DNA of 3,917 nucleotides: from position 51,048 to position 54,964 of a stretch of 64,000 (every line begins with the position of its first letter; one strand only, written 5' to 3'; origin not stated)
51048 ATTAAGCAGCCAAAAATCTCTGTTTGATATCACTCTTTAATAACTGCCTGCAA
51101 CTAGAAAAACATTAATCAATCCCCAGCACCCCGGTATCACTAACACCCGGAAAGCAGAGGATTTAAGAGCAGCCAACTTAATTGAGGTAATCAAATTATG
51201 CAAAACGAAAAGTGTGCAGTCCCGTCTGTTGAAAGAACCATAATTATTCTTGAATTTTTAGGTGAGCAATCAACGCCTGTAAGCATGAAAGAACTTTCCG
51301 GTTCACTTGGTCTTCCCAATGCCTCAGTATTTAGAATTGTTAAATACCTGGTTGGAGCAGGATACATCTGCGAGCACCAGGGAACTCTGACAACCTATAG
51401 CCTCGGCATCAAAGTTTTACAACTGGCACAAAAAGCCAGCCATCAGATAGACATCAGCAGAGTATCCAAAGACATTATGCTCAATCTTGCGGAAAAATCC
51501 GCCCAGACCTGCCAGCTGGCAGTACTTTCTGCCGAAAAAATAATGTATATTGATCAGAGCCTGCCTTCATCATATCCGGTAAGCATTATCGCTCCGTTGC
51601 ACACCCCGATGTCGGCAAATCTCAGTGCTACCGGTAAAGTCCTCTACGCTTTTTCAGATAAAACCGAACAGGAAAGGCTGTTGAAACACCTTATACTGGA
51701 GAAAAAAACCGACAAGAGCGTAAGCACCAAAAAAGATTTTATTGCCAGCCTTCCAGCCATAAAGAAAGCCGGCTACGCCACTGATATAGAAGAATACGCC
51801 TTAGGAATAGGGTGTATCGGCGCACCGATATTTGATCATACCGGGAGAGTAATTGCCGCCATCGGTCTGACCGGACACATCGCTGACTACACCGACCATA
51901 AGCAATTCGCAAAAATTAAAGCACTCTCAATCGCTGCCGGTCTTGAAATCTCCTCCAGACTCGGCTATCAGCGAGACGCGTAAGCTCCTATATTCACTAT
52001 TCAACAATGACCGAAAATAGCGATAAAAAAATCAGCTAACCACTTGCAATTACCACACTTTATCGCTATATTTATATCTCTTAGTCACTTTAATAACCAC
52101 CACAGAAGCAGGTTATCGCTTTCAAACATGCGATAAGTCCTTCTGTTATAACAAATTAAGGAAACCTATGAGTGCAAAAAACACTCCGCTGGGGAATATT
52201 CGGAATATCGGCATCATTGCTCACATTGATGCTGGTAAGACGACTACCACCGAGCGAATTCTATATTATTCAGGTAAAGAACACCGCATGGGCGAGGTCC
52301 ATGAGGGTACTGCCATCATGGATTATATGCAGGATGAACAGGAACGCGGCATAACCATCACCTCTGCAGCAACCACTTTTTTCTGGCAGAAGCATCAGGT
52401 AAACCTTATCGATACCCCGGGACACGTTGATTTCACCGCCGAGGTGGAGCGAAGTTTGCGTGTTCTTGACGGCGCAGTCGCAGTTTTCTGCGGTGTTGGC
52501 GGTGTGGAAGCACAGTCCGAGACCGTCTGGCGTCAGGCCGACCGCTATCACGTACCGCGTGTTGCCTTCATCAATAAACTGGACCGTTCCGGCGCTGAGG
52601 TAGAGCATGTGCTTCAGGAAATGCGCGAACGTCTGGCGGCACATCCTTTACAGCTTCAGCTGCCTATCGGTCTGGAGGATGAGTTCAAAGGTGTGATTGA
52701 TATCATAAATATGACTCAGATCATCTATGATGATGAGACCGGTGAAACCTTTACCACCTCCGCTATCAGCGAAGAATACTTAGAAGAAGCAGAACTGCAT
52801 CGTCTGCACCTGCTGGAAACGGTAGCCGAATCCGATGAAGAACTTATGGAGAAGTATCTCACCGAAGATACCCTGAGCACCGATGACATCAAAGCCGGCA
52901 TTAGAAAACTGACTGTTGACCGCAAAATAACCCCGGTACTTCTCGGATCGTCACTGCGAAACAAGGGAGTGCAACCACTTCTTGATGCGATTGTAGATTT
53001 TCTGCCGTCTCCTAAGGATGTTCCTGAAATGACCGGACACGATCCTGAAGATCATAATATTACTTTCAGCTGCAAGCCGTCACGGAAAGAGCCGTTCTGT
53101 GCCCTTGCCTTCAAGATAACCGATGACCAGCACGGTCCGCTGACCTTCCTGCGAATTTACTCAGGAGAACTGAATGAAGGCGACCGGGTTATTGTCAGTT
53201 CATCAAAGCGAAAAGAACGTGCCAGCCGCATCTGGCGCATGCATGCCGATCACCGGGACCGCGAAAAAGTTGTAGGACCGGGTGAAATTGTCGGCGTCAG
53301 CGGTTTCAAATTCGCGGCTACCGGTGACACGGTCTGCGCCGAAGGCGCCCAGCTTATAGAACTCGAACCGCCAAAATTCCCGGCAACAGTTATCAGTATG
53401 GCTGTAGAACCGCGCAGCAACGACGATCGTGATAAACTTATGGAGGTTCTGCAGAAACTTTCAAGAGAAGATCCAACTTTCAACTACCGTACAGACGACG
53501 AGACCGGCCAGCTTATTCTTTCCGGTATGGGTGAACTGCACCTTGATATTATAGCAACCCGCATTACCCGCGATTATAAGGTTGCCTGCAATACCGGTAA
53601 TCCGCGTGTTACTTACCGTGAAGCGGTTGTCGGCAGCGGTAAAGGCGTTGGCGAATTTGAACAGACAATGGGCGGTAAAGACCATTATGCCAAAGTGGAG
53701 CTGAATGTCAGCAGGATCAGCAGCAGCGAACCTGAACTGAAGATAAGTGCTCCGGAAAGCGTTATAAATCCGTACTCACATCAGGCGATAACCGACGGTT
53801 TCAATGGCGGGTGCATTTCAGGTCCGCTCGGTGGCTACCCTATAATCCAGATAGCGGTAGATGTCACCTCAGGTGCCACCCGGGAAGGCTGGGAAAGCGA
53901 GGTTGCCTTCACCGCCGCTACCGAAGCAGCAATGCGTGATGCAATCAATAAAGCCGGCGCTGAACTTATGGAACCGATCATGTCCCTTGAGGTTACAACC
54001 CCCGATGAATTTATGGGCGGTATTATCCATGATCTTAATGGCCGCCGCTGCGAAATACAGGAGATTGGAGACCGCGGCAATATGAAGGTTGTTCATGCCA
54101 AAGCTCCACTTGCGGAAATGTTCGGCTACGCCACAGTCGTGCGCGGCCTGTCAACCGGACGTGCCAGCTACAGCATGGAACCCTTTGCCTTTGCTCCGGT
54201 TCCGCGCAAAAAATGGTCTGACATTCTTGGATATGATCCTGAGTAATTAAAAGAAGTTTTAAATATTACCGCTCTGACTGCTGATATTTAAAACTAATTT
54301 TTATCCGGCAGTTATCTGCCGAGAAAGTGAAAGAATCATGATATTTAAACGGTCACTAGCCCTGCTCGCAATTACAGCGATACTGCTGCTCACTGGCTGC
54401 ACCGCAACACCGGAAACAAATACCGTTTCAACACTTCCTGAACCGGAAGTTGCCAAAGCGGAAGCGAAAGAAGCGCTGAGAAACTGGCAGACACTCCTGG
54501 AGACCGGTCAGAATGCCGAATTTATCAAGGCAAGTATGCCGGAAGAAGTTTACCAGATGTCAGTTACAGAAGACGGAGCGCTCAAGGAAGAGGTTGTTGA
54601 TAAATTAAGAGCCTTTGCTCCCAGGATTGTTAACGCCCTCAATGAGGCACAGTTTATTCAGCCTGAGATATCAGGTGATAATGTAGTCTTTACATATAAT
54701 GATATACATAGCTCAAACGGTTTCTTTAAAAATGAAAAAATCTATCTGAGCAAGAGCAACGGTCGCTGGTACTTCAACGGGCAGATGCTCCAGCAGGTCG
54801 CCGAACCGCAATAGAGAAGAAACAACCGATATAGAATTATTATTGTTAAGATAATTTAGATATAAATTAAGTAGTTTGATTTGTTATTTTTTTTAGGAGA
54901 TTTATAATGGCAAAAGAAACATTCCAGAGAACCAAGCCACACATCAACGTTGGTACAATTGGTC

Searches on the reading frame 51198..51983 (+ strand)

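Call 9: search_protein_families(library=pfam, proteins=[window:51198-51983:+], max_evalue=0.001)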
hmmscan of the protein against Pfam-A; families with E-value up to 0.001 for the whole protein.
window:51198-51983:+ (261 aa): 3 families
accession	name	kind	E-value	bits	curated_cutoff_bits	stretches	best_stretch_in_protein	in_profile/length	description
PF01614.24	IclR_C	-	1.7e-33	116.1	24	1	79-252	2-173/174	Bacterial transcriptional regulator IclR C-terminal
PF09339.16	HTH_IclR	-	7.8e-09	35.6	22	1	10-57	1-48/52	IclR helix-turn-helix domain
PF12802.13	MarR_2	-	6e-05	23.6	27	1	16-58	9-51/61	MarR family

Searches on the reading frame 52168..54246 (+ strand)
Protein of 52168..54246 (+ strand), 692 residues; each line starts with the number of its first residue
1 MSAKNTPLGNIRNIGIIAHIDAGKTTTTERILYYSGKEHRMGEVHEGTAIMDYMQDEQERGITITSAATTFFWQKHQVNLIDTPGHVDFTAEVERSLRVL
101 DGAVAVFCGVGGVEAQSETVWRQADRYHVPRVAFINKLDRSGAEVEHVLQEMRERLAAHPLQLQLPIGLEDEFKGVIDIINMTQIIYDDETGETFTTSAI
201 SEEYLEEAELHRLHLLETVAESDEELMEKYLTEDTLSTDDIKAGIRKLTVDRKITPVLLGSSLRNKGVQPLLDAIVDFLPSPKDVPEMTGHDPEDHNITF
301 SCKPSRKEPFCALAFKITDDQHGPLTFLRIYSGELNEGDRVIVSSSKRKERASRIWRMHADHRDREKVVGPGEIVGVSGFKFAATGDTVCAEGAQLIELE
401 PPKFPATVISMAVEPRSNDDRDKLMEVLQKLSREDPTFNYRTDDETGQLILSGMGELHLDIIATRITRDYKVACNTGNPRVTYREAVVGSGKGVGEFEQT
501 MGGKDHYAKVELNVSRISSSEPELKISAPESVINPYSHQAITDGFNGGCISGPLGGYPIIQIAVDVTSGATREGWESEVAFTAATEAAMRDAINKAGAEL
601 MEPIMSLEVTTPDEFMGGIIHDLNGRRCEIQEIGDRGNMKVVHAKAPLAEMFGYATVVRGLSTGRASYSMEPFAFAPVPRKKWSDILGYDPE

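Call 9: search_protein_families(library=pfam, proteins=[window:52168-54246:+], max_evalue=0.001)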
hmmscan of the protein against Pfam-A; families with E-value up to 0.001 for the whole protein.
window:52168-54246:+ (692 aa): 7 families
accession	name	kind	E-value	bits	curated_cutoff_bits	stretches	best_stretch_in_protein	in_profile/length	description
PF00009.33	GTP_EFTU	-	3.3e-65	219.6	26.5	1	10-281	2-188/188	Elongation factor Tu GTP binding domain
PF14492.12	EFG_III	-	1.1e-29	102.7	27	1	404-477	1-74/75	Elongation Factor G, domain III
PF00679.30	EFG_C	-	7.2e-24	84.1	27.9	1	599-682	1-85/89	Elongation factor G C-terminus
PF22042.2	EF-G_D2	-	2.1e-15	57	27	1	309-391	1-83/84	Elongation factor G domain 2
PF03764.24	EFG_IV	-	1.9e-12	47.5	24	1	479-596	1-120/121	Elongation factor G, domain IV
PF03144.31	GTP_EFTU_D2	-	1.3e-11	45.2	30.3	1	323-390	1-73/73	Elongation factor Tu domain 2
PF16658.11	RF3_C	-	1.3e-05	25.4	40.1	1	402-488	5-90/132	Class II release factor RF3, C-terminal domain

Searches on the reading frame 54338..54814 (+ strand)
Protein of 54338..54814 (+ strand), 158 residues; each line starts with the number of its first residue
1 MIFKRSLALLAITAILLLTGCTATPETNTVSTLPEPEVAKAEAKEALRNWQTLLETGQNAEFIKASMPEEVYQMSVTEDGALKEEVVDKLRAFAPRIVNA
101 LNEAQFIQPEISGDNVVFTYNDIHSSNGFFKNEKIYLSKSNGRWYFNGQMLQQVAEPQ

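Call 9: search_protein_families(library=pfam, proteins=[window:54338-54814:+], max_evalue=0.001)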
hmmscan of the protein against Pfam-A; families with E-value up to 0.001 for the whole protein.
window:54338-54814:+ (158 aa): 0 families

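Call 23: search_protein_families(library=pfam, proteins=[window:54338-54814:+], max_evalue=0.01)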
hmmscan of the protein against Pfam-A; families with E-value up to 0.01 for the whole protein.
window:54338-54814:+ (158 aa): 1 family
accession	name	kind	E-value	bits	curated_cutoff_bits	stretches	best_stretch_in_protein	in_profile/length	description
PF19499.4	DUF6034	-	0.0042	16.5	27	1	6-86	7-70/481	Family of unknown function (DUF6034)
